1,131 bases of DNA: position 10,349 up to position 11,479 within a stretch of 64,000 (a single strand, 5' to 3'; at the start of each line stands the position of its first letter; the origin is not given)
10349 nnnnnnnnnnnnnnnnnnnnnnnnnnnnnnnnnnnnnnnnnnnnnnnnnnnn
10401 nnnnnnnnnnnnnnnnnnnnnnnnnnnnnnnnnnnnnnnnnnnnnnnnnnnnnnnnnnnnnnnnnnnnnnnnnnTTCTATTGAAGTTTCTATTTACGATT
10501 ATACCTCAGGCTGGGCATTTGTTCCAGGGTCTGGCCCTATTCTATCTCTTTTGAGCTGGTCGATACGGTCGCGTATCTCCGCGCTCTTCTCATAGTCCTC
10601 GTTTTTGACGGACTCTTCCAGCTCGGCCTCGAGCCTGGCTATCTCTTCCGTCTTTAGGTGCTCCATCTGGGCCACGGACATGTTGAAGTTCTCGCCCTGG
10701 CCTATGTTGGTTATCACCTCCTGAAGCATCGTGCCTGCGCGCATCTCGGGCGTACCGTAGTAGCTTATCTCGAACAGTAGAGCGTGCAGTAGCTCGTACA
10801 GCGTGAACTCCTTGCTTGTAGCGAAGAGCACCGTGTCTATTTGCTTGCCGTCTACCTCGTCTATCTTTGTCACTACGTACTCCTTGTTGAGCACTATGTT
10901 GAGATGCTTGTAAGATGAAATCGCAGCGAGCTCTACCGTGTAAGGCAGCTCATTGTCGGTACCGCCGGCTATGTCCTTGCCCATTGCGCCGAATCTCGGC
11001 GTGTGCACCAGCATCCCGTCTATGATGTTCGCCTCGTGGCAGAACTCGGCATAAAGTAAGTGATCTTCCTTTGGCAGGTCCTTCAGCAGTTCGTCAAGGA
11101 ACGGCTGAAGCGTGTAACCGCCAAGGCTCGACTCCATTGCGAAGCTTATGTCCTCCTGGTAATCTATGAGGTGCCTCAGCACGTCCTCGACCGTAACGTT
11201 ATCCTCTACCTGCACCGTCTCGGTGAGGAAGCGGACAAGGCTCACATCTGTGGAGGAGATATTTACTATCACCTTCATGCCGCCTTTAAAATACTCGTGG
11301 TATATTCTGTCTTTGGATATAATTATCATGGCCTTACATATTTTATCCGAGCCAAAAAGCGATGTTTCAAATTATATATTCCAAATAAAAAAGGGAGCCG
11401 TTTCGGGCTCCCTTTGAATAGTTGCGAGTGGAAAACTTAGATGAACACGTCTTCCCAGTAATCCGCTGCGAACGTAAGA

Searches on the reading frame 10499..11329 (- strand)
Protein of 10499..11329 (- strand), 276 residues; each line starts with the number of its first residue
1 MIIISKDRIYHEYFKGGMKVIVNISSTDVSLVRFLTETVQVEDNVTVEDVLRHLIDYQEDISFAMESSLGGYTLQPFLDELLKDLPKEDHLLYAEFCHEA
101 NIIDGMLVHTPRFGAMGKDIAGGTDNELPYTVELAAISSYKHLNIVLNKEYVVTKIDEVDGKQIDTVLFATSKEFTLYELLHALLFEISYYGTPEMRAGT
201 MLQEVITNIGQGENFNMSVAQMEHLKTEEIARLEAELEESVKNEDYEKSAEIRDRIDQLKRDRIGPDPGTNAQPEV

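Call 83: search_protein_families(library=pfam, proteins=[window:10499-11329:-], max_evalue=0.001)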
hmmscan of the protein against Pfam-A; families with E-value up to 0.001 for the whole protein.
window:10499-11329:- (276 aa): 1 family
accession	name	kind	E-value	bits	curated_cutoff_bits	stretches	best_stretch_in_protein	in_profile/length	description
PF02151.25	UVR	-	7.7e-07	29.1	21.5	1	228-261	2-35/36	UvrB/uvrC motif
